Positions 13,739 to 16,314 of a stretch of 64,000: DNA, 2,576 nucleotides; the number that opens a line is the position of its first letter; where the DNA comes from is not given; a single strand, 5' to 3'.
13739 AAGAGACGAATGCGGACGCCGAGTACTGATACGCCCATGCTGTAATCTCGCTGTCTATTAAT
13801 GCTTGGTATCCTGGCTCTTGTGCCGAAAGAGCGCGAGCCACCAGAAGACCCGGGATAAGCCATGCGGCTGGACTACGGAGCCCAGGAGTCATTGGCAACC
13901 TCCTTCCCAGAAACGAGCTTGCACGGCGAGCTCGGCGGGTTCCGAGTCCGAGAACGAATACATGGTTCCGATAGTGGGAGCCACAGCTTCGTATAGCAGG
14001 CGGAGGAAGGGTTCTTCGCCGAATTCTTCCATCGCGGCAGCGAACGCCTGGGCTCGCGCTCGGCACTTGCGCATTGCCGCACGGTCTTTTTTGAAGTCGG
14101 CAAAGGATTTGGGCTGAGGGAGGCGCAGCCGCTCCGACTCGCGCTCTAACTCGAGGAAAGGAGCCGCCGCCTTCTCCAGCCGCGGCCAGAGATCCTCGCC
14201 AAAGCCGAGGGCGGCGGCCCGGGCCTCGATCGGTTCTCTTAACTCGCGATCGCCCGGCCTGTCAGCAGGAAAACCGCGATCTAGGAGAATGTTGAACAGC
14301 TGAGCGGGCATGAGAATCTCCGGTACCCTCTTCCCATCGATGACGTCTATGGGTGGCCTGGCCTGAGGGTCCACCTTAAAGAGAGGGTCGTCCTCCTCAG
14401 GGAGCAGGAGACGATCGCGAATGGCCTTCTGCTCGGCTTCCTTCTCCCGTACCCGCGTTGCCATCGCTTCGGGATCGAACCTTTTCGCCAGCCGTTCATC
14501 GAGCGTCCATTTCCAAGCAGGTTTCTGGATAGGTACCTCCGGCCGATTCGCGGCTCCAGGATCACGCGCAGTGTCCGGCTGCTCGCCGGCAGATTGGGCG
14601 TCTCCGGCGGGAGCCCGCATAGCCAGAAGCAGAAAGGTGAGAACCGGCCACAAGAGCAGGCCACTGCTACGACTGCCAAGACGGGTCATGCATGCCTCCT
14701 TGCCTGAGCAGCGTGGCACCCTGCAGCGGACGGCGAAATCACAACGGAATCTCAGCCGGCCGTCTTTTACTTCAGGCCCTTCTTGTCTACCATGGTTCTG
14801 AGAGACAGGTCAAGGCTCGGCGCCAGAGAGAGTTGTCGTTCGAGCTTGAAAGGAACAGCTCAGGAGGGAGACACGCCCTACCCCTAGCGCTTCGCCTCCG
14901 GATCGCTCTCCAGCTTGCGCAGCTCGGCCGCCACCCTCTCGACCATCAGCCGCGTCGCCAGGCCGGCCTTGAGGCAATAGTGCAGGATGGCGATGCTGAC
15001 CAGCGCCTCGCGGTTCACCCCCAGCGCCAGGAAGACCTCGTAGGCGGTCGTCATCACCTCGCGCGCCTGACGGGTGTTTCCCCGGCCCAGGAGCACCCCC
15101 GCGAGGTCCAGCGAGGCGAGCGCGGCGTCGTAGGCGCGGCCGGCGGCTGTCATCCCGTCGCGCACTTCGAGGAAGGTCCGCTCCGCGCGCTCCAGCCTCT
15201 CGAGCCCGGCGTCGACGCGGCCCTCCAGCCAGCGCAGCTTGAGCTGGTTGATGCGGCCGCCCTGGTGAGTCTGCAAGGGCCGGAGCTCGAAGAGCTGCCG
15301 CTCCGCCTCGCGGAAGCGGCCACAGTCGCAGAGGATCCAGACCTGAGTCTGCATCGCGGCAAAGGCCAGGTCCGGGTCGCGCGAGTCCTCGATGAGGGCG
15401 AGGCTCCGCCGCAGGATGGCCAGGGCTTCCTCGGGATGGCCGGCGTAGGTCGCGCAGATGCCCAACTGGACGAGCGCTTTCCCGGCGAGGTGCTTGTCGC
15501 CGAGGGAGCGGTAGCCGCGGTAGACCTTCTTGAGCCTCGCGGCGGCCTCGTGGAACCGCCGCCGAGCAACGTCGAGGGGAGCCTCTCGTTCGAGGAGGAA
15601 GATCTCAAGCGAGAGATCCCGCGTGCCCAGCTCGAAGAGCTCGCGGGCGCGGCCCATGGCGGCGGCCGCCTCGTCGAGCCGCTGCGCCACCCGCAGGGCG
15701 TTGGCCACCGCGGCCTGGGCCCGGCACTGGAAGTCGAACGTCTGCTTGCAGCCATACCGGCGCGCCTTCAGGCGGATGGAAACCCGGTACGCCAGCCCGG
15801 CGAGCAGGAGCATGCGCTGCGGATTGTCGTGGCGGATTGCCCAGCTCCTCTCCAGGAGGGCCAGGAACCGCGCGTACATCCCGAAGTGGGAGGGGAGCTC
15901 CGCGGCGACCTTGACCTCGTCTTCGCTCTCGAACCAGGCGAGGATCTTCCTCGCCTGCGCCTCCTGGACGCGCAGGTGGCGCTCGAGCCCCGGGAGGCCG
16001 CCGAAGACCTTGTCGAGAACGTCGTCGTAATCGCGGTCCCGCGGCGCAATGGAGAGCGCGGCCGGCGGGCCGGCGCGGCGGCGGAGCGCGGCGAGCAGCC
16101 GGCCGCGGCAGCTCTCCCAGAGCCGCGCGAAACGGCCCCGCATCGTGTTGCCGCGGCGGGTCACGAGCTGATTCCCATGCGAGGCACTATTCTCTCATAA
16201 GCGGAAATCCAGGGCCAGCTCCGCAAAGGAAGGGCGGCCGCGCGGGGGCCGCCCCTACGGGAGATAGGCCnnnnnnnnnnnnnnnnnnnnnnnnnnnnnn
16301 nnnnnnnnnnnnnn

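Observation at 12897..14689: Low-GC two-gene secreted module with dockerin/EF-hand-like calcium-binding repeats: probable horizontal acquisition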

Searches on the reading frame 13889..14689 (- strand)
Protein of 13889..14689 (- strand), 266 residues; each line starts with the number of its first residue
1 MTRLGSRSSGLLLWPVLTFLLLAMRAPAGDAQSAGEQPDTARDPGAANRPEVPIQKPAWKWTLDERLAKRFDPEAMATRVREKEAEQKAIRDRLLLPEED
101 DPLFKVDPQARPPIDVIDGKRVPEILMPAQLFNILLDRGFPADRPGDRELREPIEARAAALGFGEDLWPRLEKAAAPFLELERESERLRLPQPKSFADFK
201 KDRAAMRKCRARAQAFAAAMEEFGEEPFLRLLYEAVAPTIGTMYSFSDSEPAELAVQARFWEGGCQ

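Call 3: search_protein_families(library=pfam, proteins=[window:13889-14689:-], max_evalue=1)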
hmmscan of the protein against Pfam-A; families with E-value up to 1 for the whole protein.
window:13889-14689:- (266 aa): 1 family
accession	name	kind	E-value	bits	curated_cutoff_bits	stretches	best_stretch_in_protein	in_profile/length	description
PF15880.10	NDUFV3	-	0.071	13.5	25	1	178-195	18-35/35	NADH dehydrogenase [ubiquinone] flavoprotein 3, mitochondrial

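Call 4: search_protein_families(library=ncbifam, proteins=[window:13889-14689:-], max_evalue=1)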
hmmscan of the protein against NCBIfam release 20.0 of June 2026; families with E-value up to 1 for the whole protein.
window:13889-14689:- (266 aa): 1 family
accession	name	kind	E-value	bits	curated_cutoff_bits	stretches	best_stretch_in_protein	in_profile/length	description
NF001905.0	PRK00654.2-4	subfamily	0.28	9.7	560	1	55-104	256-301/489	glycogen synthase GlgA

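Call 24: search_solved_structures(query=window:13889-14689:-, max_evalue=10, show_alignments=2)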
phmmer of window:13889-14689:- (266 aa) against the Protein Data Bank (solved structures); distinct sequences matched with E-value up to 10: 1.
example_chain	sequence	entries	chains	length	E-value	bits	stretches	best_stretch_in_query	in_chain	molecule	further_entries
2ze5_A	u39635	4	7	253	0.15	14.7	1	53-122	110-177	Isopentenyl transferase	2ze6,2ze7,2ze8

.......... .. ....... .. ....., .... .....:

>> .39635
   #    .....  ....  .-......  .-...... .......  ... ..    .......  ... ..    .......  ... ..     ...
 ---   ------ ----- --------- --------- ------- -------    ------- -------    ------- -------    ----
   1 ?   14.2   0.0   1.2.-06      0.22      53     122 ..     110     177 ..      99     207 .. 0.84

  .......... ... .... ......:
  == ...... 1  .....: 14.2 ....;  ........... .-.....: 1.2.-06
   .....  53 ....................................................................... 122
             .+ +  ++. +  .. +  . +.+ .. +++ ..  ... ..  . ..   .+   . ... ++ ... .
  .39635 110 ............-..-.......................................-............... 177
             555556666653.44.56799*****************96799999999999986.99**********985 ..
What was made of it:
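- On FrpD-like partner (for gene A): No PDB sequence hit better than E=0.15 (call 24).
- Closest known: frpD-frpC operon. Different: A has no lipobox and no sequence hit to FrpD or any other PDB chain (call 24).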

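Call 25: find_homologous_proteins(query=window:13889-14689:-)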
Query window:13889-14689:- (266 aa): 80 proteins with E <= 0.001 among 8000 candidates.
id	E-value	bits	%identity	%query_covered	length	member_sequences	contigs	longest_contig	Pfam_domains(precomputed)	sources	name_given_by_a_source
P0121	2.5e-169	580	100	100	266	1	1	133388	-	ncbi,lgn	-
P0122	2.4e-108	380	70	92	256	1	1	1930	-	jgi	jgi:hypothetical protein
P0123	3.1e-98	347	66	98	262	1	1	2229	-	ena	-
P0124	2.2e-81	291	62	95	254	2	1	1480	-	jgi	jgi:hypothetical protein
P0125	4.1e-79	284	57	100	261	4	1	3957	-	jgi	-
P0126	2.8e-76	275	56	98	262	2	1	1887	-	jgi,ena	-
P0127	4.2e-76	274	57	100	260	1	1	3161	-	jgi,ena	-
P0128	8.6e-70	253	55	94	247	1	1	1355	-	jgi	-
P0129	1.0e-63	233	55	80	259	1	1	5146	-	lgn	-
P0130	1.1e-61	227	52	91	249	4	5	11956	-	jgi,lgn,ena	-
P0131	4.1e-58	215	46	100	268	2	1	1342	-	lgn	-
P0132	1.3e-57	213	53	94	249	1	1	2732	-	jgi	jgi:hypothetical protein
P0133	6.4e-53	198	47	95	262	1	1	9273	-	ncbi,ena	-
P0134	1.1e-52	197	47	99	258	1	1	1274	-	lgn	-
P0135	7.9e-52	194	45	96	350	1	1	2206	-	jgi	jgi:hypothetical protein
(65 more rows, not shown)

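Call 43: predict_structure(alignment_id=A2)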
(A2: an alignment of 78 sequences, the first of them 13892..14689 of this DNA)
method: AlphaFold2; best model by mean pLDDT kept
length: 266 residues; sequences in the alignment: 78
mean_pLDDT: 86.7   pTM: 0.76
mean pLDDT of the five models: 86.7, 85.9, 85.2, 84.8, 84.5
residues with pLDDT >= 90: 180; 70-90: 38; 50-70: 38; < 50: 10
segments of 3 or more residues with pLDDT < 50: 1-3
pLDDT, mean of each block of 10 residues (from residue 1): 51 70 60 50 56 84 97 96 94 81 80 94 97 97 82 97 97 98 94 94 97 98 98 98 90 95 96
secondary structure, 60 per line:
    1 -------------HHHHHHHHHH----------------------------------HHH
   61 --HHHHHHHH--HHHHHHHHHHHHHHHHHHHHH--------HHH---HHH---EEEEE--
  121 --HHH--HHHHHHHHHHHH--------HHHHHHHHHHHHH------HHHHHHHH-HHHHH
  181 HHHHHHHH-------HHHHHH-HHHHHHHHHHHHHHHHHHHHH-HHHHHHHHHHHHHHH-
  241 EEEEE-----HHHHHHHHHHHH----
elements in order: H14-23 H63-70 H73-93 E114-118 H128-139 H148-160 H167-174 H176-188 H196-201 H203-223 H225-239 E241-245 H251-262
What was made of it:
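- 13889..14689 (-): Gene A, 266 aa: secreted helical partner protein with conserved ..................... motif, C209 and C-terminal ...EGGCQ (C265). AF2 pLDDT 87, pTM 0.76 (call 43).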

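Call 75: search_protein_families(library=padloc, proteins=[window:13889-14689:-], max_evalue=0.01)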
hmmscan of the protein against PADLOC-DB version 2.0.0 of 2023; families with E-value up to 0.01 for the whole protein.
window:13889-14689:- (266 aa): 0 families

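Call 76: search_protein_families(library=phrogs, proteins=[window:13889-14689:-], max_evalue=0.01)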
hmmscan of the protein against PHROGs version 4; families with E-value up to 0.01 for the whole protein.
window:13889-14689:- (266 aa): 0 families

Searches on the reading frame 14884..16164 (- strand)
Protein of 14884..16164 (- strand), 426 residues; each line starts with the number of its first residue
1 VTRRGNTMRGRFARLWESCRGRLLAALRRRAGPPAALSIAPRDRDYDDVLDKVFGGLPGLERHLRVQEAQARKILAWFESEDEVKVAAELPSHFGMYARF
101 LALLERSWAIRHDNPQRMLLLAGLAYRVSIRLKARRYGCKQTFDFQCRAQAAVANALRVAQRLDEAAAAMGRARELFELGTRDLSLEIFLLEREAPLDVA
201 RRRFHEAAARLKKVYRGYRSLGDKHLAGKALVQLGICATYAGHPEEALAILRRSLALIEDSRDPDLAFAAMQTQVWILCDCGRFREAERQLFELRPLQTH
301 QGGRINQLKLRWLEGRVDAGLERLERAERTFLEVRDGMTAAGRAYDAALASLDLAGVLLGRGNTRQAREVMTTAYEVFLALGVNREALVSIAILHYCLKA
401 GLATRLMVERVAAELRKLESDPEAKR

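Call 40: search_protein_families(library=pfam, proteins=[window:14884-16164:-], max_evalue=0.01)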
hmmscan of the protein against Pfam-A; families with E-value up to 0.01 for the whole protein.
window:14884-16164:- (426 aa): 3 families
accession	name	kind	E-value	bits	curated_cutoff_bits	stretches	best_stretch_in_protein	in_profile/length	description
PF13424.12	TPR_12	-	1.2e-10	41.9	30.1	1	201-259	16-76/77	Tetratricopeptide repeat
PF07719.23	TPR_2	-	0.0013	19.1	27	0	229-258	2-31/34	Tetratricopeptide repeat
PF14938.12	SNAP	-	0.0014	18.6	25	0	202-295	29-121/282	Soluble NSF attachment protein, SNAP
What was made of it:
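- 14884..16164 (-): Upstream TPR protein (426 aa) with normal GC3 of 0.93; a recurrent neighbour and possible regulator. The association is inferred. Pfam TPR_12 E=1.2e-10 (call 40).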

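Call 75: search_protein_families(library=padloc, proteins=[window:14884-16164:-], max_evalue=0.01)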
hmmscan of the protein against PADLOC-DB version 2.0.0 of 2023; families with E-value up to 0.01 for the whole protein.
window:14884-16164:- (426 aa): 0 families
